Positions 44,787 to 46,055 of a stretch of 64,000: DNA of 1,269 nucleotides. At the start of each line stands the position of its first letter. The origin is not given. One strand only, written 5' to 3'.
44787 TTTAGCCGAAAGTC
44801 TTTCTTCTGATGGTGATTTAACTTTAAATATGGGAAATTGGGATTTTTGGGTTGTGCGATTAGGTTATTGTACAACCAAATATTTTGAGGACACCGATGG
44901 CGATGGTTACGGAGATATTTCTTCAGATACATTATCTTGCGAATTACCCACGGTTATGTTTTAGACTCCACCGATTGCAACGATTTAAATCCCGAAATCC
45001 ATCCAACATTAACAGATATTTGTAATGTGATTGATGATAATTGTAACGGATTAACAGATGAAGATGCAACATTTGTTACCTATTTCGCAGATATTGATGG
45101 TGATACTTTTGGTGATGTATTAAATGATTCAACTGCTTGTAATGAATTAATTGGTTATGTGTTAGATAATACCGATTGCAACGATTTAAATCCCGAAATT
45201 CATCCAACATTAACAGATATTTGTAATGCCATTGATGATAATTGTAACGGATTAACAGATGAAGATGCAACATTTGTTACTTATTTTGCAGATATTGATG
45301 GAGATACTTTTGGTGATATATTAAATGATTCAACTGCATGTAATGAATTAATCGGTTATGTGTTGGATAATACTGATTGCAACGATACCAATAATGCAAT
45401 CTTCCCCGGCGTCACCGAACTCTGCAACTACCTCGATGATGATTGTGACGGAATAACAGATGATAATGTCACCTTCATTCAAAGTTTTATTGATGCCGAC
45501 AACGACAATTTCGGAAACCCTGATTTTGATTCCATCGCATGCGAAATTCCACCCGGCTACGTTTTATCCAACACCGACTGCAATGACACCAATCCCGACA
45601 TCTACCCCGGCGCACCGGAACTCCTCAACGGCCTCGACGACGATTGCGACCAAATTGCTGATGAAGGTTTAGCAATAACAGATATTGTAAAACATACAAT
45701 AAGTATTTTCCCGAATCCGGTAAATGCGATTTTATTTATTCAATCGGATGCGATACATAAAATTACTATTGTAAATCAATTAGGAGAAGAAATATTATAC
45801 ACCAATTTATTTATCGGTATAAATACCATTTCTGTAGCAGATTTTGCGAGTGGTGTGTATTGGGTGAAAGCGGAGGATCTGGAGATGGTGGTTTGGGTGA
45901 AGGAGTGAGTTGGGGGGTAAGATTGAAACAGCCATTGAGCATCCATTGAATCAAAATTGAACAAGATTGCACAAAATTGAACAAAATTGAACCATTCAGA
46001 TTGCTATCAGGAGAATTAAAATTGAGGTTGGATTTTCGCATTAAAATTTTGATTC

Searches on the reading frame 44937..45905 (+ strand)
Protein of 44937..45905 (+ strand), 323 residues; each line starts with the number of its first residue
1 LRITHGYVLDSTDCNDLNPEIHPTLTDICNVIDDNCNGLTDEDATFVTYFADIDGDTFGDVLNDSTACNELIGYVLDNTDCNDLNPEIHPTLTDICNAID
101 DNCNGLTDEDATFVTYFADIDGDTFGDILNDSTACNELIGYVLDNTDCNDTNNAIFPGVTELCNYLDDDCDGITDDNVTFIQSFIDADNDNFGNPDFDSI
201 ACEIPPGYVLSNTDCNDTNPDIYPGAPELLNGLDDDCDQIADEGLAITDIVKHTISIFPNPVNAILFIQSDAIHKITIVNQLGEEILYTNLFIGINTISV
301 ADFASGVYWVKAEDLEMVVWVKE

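Call 9: search_protein_families(library=pfam, proteins=[window:44937-45905:+], max_evalue=0.01)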
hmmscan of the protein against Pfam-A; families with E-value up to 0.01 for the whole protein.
window:44937-45905:+ (323 aa): 3 families
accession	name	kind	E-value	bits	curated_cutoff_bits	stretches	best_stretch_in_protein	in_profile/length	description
PF11617.13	Cu-binding_MopE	-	1.7e-42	143.7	27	4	13-42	1-30/30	Putative metal-binding motif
PF18962.6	Por_Secre_tail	-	1.6e-07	32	27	1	257-314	1-64/75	Secretion system C-terminal sorting domain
PF18230.7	Glyc_hyd_38C_2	-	2.7e-05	24.7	26.2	0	62-103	10-52/89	Glycosyl hydrolases family 38 C-terminal sub-domain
